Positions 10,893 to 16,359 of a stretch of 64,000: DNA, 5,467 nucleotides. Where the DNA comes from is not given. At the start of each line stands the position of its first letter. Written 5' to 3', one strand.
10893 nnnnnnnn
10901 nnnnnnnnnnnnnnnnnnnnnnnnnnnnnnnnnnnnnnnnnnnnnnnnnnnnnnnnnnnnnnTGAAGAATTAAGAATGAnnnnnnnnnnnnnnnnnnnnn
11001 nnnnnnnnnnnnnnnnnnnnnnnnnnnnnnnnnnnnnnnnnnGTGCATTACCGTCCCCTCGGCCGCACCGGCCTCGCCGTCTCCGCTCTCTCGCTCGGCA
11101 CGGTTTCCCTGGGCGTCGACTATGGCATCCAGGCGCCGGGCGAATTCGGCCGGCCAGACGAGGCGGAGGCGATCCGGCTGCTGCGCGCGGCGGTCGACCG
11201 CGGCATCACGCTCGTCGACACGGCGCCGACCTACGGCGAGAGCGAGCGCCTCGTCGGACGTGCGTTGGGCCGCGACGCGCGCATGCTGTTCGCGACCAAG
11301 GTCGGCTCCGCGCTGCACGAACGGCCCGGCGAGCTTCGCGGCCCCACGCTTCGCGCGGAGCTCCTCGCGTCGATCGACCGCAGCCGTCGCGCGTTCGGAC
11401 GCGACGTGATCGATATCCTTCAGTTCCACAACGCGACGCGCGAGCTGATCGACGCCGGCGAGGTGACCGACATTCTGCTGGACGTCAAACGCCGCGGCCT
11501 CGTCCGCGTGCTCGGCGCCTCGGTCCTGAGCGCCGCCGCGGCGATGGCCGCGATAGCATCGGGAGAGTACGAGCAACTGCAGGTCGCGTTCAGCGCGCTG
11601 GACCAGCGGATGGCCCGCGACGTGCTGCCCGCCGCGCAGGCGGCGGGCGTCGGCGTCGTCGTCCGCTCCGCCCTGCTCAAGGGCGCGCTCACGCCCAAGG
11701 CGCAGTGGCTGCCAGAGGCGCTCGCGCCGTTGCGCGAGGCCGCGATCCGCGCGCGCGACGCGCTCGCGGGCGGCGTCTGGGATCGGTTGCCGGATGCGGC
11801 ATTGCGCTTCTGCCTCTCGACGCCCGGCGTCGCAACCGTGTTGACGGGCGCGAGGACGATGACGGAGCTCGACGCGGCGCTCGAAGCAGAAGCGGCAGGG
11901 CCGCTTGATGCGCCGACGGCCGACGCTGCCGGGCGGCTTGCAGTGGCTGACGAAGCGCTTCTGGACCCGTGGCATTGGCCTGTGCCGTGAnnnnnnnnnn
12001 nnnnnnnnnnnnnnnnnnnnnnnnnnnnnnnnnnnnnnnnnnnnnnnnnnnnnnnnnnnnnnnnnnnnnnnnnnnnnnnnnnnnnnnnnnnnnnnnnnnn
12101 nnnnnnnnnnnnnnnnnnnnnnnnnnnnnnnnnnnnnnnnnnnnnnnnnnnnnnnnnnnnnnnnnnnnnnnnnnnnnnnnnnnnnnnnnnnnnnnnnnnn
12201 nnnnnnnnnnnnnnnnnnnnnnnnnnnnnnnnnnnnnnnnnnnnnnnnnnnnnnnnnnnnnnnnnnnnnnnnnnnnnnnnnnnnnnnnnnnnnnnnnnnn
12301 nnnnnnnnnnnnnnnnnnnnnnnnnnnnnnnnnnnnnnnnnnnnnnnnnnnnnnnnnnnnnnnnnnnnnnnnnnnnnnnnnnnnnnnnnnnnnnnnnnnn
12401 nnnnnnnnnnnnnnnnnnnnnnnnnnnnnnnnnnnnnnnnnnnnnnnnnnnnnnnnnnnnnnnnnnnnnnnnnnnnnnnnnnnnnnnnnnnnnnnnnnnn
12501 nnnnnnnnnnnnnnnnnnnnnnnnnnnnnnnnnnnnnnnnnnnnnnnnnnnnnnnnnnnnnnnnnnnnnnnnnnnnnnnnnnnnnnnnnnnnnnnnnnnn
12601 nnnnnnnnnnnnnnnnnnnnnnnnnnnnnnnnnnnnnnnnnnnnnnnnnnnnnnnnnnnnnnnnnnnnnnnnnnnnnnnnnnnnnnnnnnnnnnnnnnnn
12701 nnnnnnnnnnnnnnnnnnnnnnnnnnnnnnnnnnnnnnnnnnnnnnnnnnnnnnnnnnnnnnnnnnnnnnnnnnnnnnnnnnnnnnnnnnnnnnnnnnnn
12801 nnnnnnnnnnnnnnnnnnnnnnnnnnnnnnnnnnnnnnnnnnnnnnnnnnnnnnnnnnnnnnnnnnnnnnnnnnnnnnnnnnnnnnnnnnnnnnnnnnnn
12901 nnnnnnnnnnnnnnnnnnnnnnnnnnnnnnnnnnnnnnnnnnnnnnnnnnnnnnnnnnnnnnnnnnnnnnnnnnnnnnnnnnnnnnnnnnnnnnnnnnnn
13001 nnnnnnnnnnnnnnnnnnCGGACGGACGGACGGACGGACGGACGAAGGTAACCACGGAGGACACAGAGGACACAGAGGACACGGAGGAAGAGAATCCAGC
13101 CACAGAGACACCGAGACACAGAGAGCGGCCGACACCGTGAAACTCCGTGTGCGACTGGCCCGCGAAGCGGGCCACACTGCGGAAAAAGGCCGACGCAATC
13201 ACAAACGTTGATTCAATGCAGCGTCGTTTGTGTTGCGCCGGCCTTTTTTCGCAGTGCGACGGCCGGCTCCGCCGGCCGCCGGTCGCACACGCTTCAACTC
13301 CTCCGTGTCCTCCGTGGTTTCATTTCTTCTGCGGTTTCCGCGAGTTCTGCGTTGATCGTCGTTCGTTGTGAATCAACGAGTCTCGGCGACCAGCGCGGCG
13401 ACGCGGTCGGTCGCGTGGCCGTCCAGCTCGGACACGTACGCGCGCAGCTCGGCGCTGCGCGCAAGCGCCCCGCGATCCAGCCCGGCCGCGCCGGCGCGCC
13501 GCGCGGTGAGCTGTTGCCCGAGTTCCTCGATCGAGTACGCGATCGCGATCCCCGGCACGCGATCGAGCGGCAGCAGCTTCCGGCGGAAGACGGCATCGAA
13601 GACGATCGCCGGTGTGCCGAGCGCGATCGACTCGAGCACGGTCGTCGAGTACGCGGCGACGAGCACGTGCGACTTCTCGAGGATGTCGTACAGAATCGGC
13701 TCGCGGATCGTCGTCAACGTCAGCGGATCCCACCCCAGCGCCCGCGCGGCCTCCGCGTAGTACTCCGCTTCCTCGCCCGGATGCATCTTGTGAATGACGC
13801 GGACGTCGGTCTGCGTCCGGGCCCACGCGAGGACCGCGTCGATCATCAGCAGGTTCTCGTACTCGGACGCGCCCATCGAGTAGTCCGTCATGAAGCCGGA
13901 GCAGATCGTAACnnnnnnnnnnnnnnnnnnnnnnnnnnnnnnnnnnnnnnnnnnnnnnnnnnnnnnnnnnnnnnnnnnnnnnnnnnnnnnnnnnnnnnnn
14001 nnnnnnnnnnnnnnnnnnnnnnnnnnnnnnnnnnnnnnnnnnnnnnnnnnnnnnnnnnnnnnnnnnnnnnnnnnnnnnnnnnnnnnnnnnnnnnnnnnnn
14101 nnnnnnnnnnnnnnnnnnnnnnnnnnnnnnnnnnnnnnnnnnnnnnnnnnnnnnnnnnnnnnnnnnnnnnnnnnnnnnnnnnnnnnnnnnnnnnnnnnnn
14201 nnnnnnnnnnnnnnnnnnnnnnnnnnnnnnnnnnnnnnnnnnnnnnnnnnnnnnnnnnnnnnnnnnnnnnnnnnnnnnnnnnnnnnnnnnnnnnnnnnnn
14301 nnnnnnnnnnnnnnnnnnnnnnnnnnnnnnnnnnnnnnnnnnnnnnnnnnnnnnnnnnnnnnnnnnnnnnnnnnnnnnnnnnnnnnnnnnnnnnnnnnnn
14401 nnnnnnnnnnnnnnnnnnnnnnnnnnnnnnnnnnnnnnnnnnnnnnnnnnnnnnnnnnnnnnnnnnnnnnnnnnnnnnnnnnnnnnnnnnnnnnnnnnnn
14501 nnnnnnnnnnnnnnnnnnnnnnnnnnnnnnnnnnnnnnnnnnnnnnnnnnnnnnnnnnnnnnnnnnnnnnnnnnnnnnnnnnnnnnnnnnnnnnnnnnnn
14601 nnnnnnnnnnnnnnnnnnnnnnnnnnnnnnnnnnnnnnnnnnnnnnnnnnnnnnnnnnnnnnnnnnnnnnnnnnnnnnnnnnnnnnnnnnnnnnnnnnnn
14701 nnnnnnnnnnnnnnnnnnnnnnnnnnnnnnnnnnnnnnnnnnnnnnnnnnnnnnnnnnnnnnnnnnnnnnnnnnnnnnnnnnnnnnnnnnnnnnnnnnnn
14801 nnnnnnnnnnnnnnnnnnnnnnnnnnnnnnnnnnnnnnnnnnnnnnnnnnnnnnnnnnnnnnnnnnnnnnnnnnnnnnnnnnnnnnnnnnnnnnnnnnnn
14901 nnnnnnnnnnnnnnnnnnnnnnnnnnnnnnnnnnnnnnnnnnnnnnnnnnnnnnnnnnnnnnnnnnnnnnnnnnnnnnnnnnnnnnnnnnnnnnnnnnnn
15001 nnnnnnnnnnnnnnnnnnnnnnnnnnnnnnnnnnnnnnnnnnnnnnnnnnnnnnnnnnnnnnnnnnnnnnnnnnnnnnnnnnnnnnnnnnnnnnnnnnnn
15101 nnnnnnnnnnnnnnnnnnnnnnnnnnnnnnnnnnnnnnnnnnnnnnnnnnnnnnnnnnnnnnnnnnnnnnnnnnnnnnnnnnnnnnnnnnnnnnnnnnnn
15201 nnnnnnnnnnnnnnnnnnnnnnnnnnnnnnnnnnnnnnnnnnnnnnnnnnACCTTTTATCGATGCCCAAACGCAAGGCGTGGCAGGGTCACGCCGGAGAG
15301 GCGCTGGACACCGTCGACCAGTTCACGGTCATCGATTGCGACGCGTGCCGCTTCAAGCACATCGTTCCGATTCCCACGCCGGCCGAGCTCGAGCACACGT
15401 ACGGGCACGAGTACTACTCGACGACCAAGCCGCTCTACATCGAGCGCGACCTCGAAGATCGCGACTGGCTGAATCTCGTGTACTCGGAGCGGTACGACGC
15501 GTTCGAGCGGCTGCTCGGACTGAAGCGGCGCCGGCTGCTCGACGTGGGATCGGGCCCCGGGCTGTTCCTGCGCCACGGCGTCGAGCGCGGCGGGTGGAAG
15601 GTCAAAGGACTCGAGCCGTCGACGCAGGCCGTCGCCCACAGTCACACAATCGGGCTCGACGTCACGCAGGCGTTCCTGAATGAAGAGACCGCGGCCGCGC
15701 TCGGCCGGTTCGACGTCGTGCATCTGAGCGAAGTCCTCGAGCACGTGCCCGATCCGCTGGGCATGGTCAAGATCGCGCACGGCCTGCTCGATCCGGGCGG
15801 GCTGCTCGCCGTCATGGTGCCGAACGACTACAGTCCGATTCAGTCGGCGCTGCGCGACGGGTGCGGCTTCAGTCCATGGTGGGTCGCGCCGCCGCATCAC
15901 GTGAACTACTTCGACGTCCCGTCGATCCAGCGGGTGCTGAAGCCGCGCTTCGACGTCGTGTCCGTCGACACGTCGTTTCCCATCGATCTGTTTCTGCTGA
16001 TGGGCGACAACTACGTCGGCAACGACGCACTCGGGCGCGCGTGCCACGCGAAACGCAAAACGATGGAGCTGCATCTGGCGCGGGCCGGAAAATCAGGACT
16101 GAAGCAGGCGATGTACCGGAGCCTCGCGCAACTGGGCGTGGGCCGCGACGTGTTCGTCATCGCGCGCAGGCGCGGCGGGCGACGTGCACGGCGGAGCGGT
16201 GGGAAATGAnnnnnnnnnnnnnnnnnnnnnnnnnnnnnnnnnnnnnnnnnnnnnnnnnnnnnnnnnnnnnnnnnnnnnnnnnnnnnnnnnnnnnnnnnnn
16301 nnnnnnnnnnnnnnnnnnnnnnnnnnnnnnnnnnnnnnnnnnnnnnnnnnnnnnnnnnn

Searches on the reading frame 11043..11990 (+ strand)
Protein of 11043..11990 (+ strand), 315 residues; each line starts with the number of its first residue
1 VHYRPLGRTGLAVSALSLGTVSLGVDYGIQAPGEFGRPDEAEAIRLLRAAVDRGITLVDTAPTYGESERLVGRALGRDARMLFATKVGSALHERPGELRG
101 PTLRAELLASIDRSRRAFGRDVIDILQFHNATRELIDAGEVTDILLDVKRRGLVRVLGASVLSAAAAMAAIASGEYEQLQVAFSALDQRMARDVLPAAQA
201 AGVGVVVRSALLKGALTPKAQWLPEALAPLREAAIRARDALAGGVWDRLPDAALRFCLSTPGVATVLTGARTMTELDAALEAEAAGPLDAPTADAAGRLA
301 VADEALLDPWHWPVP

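Call 71: search_protein_families(library=pfam, proteins=[window:11043-11990:+], max_evalue=0.00001)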
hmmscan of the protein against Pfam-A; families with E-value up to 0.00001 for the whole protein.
window:11043-11990:+ (315 aa): 1 family
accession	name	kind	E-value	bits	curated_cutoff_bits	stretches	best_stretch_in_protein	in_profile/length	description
PF00248.27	Aldo_ket_red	-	2.1e-36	125.9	24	1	16-290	2-280/291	Aldo/keto reductase family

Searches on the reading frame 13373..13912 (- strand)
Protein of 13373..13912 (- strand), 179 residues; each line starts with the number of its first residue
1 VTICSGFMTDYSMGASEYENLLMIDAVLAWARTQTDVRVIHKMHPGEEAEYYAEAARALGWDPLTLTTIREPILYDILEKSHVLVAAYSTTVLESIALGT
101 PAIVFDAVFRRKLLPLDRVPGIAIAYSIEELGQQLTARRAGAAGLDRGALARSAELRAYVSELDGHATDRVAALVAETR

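Call 55: search_protein_families(library=pfam, proteins=[window:13373-13912:-], max_evalue=0.001)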
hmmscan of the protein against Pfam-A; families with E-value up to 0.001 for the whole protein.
window:13373-13912:- (179 aa): 1 family
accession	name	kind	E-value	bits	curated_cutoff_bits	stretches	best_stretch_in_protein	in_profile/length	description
PF20471.4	DUF6716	-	0.00026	20.5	27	1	23-106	194-284/342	Putative glycosyltransferase (DUF6716)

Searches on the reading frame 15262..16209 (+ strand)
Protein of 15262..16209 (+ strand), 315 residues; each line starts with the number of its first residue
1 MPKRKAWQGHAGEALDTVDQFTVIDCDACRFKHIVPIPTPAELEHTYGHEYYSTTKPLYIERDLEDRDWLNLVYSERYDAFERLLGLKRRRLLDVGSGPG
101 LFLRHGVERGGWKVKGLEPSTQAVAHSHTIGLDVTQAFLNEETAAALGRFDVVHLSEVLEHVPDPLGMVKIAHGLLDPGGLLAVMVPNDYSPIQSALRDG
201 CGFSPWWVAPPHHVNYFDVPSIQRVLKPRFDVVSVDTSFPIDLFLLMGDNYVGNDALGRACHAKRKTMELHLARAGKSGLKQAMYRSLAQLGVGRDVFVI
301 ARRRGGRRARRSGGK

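Call 71: search_protein_families(library=pfam, proteins=[window:15262-16209:+], max_evalue=0.00001)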
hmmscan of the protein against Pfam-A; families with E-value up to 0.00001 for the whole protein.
window:15262-16209:+ (315 aa): 4 families
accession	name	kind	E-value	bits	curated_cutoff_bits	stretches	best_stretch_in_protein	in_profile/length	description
PF13489.12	Methyltransf_23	-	1.4e-22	80.6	27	1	80-227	12-155/164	Methyltransferase domain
PF08242.18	Methyltransf_12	-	3.6e-11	44.1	30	1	93-182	1-98/98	Methyltransferase domain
PF08241.18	Methyltransf_11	-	4.8e-10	40.4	21.2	1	93-183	1-94/95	Methyltransferase domain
PF13649.12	Methyltransf_25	-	3.3e-07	31.4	27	1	93-180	2-97/97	Methyltransferase domain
